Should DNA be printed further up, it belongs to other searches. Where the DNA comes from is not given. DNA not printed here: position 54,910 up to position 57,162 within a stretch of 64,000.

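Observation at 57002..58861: TPR-less GT41 (HMW1C/NGT-like) enzyme in an alphaproteobacterial context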

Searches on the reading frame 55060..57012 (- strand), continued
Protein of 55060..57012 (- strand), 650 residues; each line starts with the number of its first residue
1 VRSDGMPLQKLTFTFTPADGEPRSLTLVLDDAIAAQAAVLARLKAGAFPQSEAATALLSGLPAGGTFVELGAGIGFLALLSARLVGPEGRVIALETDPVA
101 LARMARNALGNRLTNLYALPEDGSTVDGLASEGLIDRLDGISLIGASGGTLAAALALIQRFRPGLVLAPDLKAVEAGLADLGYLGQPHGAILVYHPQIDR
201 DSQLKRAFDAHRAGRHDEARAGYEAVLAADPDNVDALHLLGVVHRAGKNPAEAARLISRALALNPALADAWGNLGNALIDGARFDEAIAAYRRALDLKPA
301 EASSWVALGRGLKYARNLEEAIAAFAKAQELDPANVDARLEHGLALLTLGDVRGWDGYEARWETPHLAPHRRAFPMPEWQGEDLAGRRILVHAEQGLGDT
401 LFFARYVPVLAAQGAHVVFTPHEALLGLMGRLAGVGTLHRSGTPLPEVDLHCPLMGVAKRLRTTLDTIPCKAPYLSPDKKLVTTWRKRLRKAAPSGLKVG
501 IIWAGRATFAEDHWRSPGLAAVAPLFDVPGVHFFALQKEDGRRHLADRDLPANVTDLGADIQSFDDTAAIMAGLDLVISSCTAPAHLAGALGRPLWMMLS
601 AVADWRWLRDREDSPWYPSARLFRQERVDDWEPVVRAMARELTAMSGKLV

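Call 66: predict_structure(alignment_id=A6)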
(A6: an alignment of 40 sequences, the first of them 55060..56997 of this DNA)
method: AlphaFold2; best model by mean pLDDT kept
length: 645 residues; sequences in the alignment: 40
mean_pLDDT: 80.6   pTM: 0.72
mean pLDDT of the five models: 80.6, 79.6, 79.3, 78.9, 78.1
residues with pLDDT >= 90: 407; 70-90: 51; 50-70: 62; < 50: 125
segments of 3 or more residues with pLDDT < 50: 1-9, 77-190
pLDDT, mean of each block of 10 residues (from residue 1): 38 62 68 70 60 60 57 49 40 47 43 37 33 27 37 37 40 41 38 78 94 96 96 97 96 98 98 96 98 98 97 97 98 97 95 94 89 97 96 96 98 97 97 96 97 95 91 98 97 95 84 94 98 83 90 95 98 97 98 94 93 96 95 98 82
secondary structure, 60 per line:
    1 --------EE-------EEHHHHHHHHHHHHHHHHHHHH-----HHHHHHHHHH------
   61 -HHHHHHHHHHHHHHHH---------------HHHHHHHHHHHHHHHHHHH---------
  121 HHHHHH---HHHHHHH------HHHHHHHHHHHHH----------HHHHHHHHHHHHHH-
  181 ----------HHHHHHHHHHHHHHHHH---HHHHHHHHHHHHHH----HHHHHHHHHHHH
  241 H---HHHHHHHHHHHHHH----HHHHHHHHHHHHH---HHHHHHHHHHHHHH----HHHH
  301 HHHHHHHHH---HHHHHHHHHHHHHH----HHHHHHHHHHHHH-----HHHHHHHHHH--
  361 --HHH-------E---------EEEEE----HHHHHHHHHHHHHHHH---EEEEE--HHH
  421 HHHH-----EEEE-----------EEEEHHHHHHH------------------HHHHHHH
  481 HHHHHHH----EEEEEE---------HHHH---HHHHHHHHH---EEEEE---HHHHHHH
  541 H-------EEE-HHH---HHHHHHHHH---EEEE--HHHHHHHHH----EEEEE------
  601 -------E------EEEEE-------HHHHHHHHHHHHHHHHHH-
elements in order: H20-39 H45-54 H62-77 H93-111 H121-126 H130-136 H143-155 H166-179 H191-207 H211-224 H229-241 H245-258 H263-275 H279-292 H297-309 H313-326 H331-343 H349-358 E383-387 H392-407 E411-415 H418-424 E430-433 E445-448 H449-455 H474-487 E492-497 H507-510 H514-522 E526-530 H534-541 E549-551 H559-567 E571-574 H577-585 E590-594 E615-619 H627-644

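Call 69: fold_search(model_id=the predicted structure, library=pdb)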
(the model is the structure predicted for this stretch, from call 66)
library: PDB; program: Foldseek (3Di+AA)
matches with E <= 10: 1683; with E <= 0.001: 413
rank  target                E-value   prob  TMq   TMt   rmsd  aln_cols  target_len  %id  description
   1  8dth_B                4.8e-13  1.00  0.32  0.30  22.5       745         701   13  Cryo-EM structure of Arabidopsis SPY alternative conformation 2 (released 2023-03-08)
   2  8dtf_A                7.2e-13  1.00  0.33  0.27  28.1       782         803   14  Cryo-EM structure of the full length Arabidopsis SPY with complete TPRs (released 2023-03-08)
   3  8dtg_A                7.8e-13  1.00  0.31  0.26  28.2       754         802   14  Cryo-EM structure of Arabidopsis SPY alternative conformation 1 (released 2023-03-08)
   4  8dtg_B                1.1e-12  1.00  0.31  0.28  27.4       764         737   15  Cryo-EM structure of Arabidopsis SPY alternative conformation 1 (released 2023-03-08)
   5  7y4i_B                1.3e-12  1.00  0.33  0.27  26.8       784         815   13  Crystal structure of SPINDLY in complex with GDP (released 2022-12-07)
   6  7y4i_A                2.3e-12  1.00  0.33  0.27  22.2       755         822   14  Crystal structure of SPINDLY in complex with GDP (released 2022-12-07)
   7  8dth_A                2.3e-12  1.00  0.33  0.29  22.7       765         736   13  Cryo-EM structure of Arabidopsis SPY alternative conformation 2 (released 2023-03-08)
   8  4gyw_A                9.0e-12  1.00  0.26  0.24  22.5       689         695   13  Crystal structure of human O-GlcNAc Transferase in complex with UDP and a glycopeptide (released 2012-10-31)
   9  8fe6_A                9.9e-12  1.00  0.25  0.23  22.0       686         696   13  Crystal structure of human O-GlcNAc transferase (OGT) in complex with an exosite-binding peptide and UDP-GlcNAc (released 2023-08-09)
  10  8dti_A                1.1e-11  1.00  0.26  0.27  17.7       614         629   13  Cryo-EM structure of Arabidopsis SPY in complex with GDP-fucose (released 2023-03-08)
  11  5a01_A                2.1e-11  1.00  0.27  0.25  14.4       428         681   20  O-GlcNAc transferase from Drososphila melanogaster (released 2016-04-27)
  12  5lvv                  2.9e-11  1.00  0.23  0.21  22.3       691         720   13  Human OGT in complex with UDP and fused substrate peptide (Tab1) (released 2017-07-12)
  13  4gyy_A                3.1e-11  1.00  0.27  0.25  22.6       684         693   12  Crystal structure of human O-GlcNAc Transferase with UDP-5SGlcNAc and a peptide substrate (released 2012-10-31)
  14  4n39_A                3.7e-11  1.00  0.25  0.24  22.5       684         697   13  Crystal structure of human O-GlcNAc transferase bound to a peptide from HCF-1 pro-repeat 2 (11-26) (released 2014-01-01)
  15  5hgv_A                3.7e-11  1.00  0.25  0.24  22.4       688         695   13  Structure of an O-GlcNAc transferase point mutant, D554N in complex with peptide (released 2016-09-14)
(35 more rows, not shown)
